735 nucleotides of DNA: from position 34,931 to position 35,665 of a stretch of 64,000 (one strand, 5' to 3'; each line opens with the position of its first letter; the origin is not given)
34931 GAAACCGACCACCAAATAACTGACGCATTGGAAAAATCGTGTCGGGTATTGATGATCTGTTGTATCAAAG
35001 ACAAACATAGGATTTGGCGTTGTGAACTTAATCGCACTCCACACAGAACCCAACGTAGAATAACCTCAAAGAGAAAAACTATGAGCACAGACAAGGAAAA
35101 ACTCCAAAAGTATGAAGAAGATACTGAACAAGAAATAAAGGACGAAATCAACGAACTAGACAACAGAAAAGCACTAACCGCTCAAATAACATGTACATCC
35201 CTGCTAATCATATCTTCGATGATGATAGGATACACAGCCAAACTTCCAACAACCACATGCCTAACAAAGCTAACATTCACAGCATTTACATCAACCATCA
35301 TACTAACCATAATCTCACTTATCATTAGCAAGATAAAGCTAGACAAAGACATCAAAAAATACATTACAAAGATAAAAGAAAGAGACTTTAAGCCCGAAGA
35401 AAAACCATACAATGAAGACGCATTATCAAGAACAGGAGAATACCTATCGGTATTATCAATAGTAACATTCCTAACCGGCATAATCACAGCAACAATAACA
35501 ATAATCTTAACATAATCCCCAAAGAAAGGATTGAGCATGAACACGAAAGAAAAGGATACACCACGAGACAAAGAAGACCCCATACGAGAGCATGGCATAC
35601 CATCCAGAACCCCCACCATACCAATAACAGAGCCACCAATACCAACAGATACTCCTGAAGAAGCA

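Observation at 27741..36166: Low-GC island: complete Type I R-M system (long-form HsdM) plus AT-skewed small ORFs and a DUF433 gene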

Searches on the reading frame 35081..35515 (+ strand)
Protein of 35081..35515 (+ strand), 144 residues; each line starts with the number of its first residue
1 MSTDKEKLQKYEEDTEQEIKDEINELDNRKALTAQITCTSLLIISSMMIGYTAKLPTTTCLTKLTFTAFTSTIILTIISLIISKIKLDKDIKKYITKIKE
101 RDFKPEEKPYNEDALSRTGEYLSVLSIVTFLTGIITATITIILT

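Call 9: find_encoding_contigs(protein=window:35081-35515:+, flank=10000)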
Protein window:35081-35515:+ (144 aa): no gene with exactly this product is on record in the collection.

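Call 11: find_homologous_proteins(query=window:35081-35515:+, max_evalue=0.01)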
Query window:35081-35515:+: 62 candidates shared short words with the query, none scored E <= 0.01.

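Call 15: find_related_loci(query=window:35081-35515:+, collection=genome_contigs, flank=10000)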
Query window:35081-35515:+ (144 aa) in genome_contigs; peptide patterns used: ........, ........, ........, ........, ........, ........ (x = any residue, [..] = any of these).
599 stretches matched a pattern, but none encodes a relative of the query by tblastn (E <= 1e-3).

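Call 26: find_related_loci(query=window:35081-35515:+, collection=viral_contigs, flank=5000)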
Query window:35081-35515:+ (144 aa) in viral_contigs; peptide patterns used: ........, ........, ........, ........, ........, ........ (x = any residue, [..] = any of these).
63 stretches matched a pattern, but none encodes a relative of the query by tblastn (E <= 1e-3).

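Call 28: find_related_loci(query=window:35081-35515:+, collection=metagenome_contigs, flank=5000)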
Query window:35081-35515:+ (144 aa) in metagenome_contigs; peptide patterns used: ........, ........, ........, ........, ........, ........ (x = any residue, [..] = any of these).
600 stretches matched a pattern, but none encodes a relative of the query by tblastn (E <= 1e-3).

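Call 38: search_protein_representatives(protein=window:35081-35515:+)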
Query: 144 residues. Proteins with E-value up to 0.001 (for the whole library): 3; up to 1e-10: 0; up to 1e-30: 0. The best 3 are listed.
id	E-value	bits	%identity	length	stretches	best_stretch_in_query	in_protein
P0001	1.2e-05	41.6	35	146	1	11-142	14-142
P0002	1.3e-04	38.2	26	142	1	16-140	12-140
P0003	2.6e-04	37.2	31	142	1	9-141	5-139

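Call 41: find_encoding_contigs(protein=P0001, flank=6000, max_places=6)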
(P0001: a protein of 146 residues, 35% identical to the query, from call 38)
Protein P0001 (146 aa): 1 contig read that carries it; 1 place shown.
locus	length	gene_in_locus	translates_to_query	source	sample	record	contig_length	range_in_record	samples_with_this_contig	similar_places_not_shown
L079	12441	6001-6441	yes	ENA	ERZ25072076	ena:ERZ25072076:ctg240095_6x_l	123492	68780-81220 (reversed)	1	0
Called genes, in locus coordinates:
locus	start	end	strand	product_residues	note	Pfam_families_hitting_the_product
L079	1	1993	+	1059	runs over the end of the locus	PF04313:HSDR_N, PF00270:DEAD (weak), PF04851:ResIII, PF18766:SWI2_SNF2, PF22679:T1R_D3-like, PF11867:T1RH-like_C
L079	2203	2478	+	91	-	-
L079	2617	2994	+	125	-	-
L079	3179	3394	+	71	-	-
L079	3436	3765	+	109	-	-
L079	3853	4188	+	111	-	-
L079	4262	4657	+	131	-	-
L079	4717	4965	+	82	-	-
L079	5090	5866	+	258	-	-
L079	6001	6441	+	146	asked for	-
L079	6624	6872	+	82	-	-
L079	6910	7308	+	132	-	-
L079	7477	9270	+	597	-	PF03235:GmrSD_N, PF07510:GmrSD_C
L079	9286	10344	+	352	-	PF00145:DNA_methylase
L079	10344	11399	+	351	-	PF09554:RE_HaeII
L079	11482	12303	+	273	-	-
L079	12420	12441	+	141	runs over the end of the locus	-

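Call 43: find_encoding_contigs(protein=P0003, flank=6000, max_places=6)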
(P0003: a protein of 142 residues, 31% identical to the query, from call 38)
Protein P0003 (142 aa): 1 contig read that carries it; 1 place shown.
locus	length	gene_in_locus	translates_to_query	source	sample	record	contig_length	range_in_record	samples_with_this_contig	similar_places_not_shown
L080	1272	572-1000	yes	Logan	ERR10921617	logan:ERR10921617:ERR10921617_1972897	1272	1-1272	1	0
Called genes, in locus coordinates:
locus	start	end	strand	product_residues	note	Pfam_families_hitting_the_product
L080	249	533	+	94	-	-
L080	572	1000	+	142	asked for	-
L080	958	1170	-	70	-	-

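Call 44: find_encoding_contigs(protein=P0002, flank=6000, max_places=6)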
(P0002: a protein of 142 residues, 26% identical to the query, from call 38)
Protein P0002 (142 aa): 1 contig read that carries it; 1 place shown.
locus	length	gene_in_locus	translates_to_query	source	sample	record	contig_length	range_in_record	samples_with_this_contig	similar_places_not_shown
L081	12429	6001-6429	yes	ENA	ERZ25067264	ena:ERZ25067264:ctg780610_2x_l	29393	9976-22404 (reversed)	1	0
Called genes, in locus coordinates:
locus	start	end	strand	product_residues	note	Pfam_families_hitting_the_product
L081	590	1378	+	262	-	PF00589:Phage_integrase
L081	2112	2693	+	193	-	-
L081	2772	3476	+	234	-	-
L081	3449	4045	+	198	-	PF06094:GGACT, PF13772:AIG2_2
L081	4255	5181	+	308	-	PF01582:TIR (weak), PF13676:TIR_2, PF13174:TPR_6 (faint), PF13181:TPR_8 (faint), PF13414:TPR_11, PF00515:TPR_1, PF07719:TPR_2 (weak), PF13414:TPR_11, +7 more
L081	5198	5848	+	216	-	-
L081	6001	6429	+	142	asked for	-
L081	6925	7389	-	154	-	PF04326:SLFN_AlbA_2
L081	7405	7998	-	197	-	PF13361:UvrD_C (weak)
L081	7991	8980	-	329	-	PF00580:UvrD-helicase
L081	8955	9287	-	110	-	-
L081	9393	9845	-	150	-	PF00580:UvrD-helicase, PF13245:AAA_19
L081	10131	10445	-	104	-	-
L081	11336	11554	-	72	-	PF00963:Cohesin (weak)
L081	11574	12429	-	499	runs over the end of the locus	PF23952:LRR_EndoS (faint), PF14580:LRR_9 (faint), PF23211:LRR_LRWD1 (faint), PF00560:LRR_1 (faint), PF12799:LRR_4, PF23598:LRR_14 (weak), PF12799:LRR_4 (weak), PF13855:LRR_8, +1 more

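Call 57: find_homologous_proteins(query=A2, max_evalue=0.01)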
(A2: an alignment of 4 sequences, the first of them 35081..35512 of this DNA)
Query A2 (4 sequences) (144 aa, profile of the alignment): 14 proteins with E <= 0.01 among 2509 candidates.
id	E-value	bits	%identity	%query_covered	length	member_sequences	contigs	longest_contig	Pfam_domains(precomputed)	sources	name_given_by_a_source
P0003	3.7e-56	207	33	67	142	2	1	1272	-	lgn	-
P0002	1.5e-55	205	25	88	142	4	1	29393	-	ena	-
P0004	9.7e-48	180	31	71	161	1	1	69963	-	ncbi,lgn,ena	-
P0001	1.3e-47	179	31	97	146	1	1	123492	-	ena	-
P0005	8.5e-44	167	42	97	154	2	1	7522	-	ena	-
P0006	1.9e-42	163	37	96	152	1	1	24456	-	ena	-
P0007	2.6e-42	162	32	70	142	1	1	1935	-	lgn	-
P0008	1.1e-39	154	36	91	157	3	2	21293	-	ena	-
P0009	1.2e-39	153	36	81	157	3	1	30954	-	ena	-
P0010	1.3e-38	150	35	83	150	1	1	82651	-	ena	-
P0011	7.3e-37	144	38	88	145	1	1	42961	-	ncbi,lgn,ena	-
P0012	1.1e-35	141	36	74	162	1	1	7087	-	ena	-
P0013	1.4e-11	62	35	16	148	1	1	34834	-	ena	-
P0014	1.4e-8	53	26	54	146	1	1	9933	-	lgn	-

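Call 58: find_encoding_contigs(protein=P0005, flank=6000, max_places=3)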
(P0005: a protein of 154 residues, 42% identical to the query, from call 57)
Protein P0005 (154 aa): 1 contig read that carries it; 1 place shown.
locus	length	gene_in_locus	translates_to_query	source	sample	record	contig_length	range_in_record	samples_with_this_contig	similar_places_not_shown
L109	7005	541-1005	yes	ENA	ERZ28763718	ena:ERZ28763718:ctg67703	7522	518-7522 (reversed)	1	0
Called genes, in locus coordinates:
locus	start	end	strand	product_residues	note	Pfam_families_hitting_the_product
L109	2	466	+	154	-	?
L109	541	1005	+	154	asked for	-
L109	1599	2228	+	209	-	PF04545:Sigma70_r4, PF08281:Sigma70_r4_2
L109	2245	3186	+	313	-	PF00930:DPPIV_N (weak), PF25174:Beta-prop_THOC3 (faint), PF26549:Tricorn_N, PF26550:Tricorn_2nd, PF14583:Pectate_lyase22 (weak), PF07676:PD40 (weak), PF23381:Beta-prop_IFT122_1st, PF26549:Tricorn_N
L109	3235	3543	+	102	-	-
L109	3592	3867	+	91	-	-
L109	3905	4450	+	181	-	-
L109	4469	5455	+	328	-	PF00930:DPPIV_N (faint), PF25174:Beta-prop_THOC3 (faint), PF26549:Tricorn_N (weak), PF26550:Tricorn_2nd (faint), PF26549:Tricorn_N, PF07676:PD40 (weak), PF26549:Tricorn_N, PF24797:Beta-prop_WDR35_TULP_N (weak)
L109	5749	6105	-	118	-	PF15970:HicB-like_2 (weak)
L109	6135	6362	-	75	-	-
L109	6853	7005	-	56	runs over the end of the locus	-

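Call 59: find_encoding_contigs(protein=P0004, flank=8000, max_places=3)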
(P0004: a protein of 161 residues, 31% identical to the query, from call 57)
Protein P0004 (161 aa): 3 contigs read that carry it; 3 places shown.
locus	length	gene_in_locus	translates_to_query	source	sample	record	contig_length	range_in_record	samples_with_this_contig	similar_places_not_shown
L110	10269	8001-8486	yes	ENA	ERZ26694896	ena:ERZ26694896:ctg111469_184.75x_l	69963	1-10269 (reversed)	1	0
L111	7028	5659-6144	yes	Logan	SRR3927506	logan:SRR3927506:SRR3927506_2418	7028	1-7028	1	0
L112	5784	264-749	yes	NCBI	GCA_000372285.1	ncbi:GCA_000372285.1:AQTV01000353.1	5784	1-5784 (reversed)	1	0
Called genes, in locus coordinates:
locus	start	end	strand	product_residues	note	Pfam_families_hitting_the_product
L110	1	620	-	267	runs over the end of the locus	PF05721:PhyH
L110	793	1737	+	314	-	PF05721:PhyH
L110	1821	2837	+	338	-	PF02885:Glycos_trans_3N, PF00591:Glycos_transf_3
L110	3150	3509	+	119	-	PF13340:DUF4096 (weak), PF01609:DDE_Tnp_1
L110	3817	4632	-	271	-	PF13276:HTH_21, PF00665:rve, PF13683:rve_3, PF13333:rve_2 (weak)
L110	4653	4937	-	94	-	PF01527:HTH_Tnp_1, PF13542:HTH_Tnp_ISL3 (faint), PF13518:HTH_28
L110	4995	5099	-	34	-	-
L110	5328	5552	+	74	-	-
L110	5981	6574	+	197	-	PF13205:Big_5 (weak)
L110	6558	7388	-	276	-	PF12762:DDE_Tnp_IS1595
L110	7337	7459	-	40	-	-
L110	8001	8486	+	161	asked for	-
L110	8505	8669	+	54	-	-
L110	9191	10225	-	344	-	PF13546:DDE_5 (faint), PF01609:DDE_Tnp_1, PF04693:DDE_Tnp_2 (weak)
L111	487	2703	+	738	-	PF00496:SBP_bac_5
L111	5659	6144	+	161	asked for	-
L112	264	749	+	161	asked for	-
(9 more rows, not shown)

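Call 60: find_encoding_contigs(protein=P0011, flank=8000, max_places=3)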
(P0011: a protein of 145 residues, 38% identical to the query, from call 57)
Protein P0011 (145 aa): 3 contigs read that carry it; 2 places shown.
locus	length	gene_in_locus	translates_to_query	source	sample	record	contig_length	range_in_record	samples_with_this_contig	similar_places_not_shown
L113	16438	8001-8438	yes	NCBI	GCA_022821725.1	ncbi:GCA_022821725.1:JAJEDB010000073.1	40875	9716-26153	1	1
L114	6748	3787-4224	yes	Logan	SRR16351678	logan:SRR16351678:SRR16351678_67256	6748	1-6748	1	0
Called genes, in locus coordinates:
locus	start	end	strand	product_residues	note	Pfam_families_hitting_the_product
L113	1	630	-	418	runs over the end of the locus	PF08800:BT4734-like_N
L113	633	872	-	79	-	PF08238:Sel1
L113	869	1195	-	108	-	-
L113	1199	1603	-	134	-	-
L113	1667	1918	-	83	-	-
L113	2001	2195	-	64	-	-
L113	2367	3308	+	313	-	PF00589:Phage_integrase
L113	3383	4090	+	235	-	PF13365:Trypsin_2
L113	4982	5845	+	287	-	-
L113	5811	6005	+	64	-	-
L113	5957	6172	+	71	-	-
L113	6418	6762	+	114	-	-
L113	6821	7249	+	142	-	-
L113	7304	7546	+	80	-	-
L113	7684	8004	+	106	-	-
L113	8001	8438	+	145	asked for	-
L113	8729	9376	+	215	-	PF13455:MUG113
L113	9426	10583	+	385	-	PF08867:FRG, PF13432:TPR_16 (faint), PF13181:TPR_8 (faint), PF13414:TPR_11 (weak), PF00515:TPR_1 (weak), PF07719:TPR_2 (weak), PF13414:TPR_11, PF13371:TPR_9 (weak), +2 more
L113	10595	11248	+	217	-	-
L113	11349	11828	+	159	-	-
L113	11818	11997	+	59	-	-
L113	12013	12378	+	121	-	PF04365:BrnT_toxin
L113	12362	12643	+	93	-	PF12441:CopG_antitoxin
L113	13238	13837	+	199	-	PF01381:HTH_3 (weak)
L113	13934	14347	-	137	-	-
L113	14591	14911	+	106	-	-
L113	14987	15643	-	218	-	PF14449:PT-TG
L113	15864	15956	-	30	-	-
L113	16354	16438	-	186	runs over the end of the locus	PF12728:HTH_17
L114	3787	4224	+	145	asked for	-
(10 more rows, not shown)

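Call 73: find_encoding_contigs(protein=P0013, flank=8000, max_places=3)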
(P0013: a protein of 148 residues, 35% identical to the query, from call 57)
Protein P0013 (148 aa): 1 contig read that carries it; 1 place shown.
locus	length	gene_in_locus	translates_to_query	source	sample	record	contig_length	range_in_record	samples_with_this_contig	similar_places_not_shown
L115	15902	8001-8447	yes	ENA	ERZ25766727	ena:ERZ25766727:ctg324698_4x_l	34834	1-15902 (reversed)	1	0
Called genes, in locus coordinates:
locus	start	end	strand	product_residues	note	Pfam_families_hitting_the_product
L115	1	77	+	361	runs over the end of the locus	PF03235:GmrSD_N, PF01844:HNH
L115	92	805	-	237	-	PF13289:SIR2_2 (weak)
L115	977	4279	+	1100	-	PF21941:SMEK_N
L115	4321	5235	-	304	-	-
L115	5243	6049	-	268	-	-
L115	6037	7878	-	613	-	-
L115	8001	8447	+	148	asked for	-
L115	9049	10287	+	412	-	-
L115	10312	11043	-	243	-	-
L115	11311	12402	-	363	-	PF12838:Fer4_7, PF13484:Fer4_16 (faint)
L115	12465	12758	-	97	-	PF01381:HTH_3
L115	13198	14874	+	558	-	PF01268:FTHFS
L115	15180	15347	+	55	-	-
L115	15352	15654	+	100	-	PF05016:ParE_toxin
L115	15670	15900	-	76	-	?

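Call 77: search_protein_families(library=phrogs, alignment_id=A4, max_evalue=0.01)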
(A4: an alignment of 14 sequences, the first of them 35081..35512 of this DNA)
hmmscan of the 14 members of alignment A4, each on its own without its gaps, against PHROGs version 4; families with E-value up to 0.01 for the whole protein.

A. member 1, window:35081-35512:+ (144 aa): 0 families

B. families by the number of members that match (of 14 scanned): 0 families

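Call 78: search_protein_families(library=pfam, alignment_id=A4, max_evalue=1)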
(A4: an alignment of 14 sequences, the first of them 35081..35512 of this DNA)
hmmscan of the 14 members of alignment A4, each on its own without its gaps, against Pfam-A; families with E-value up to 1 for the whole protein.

A. member 1, window:35081-35512:+ (144 aa): 5 families
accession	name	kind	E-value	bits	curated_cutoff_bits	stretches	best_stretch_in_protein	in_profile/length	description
PF11026.13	DUF2721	-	0.002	18.5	28.3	1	8-83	36-116/129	Protein of unknown function (DUF2721)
PF12650.12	DUF3784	-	0.0022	18.6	28.1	1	72-138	4-70/94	Domain of unknown function (DUF3784)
PF20990.2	DUF2207_C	-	0.0044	17.2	33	0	7-83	110-185/247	Predicted membrane protein (DUF2207) C-terminal domain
PF15106.11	TMEM156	-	0.027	14.3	27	1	55-96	167-209/226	TMEM156 protein family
PF03863.18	Phage_mat-A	-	0.063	12.5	25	1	23-86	384-445/446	Phage maturation protein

B. families by the number of members that match (of 14 scanned): 28 families (the first 25 are shown)
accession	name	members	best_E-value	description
PF20990.2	DUF2207_C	3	0.0044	Predicted membrane protein (DUF2207) C-terminal domain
PF21797.2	CycT2-like_C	3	0.024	Cyclin-T2-like, C-terminal domain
PF01292.26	Ni_hydr_CYTB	2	0.023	Prokaryotic cytochrome b561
PF00895.25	ATP-synt_8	2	0.046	ATP synthase protein 8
PF10661.14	EssA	2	0.087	WXG100 protein secretion system (Wss), protein EssA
PF00499.25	Oxidored_q3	1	0.00019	NADH-ubiquinone/plastoquinone oxidoreductase chain 6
PF11026.13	DUF2721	1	0.002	Protein of unknown function (DUF2721)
PF12650.12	DUF3784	1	0.0022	Domain of unknown function (DUF3784)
PF11166.13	DUF2951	1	0.0047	Protein of unknown function (DUF2951)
PF01284.28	MARVEL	1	0.0053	Membrane-associating domain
PF13042.11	DUF3902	1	0.0069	Protein of unknown function (DUF3902)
PF11368.13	DUF3169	1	0.017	Protein of unknown function (DUF3169)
PF04547.17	Anoctamin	1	0.023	Calcium-activated chloride channel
PF15106.11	TMEM156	1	0.027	TMEM156 protein family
PF23868.1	Mmc1_C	1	0.028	Mmc1 C-terminal domain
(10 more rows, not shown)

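Call 79: search_protein_families(library=padloc, alignment_id=A4, max_evalue=1)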
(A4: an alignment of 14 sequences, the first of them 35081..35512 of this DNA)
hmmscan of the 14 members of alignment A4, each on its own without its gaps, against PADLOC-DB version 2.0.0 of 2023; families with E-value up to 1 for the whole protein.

A. member 1, window:35081-35512:+ (144 aa): 0 families

B. families by the number of members that match (of 14 scanned): 3 families
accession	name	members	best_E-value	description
PDLC03819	RTasSLATT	4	0.00084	DRT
PDLC00691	Effector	3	0.014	2TM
PDLC03794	RTasSLATT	1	0.0023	DRT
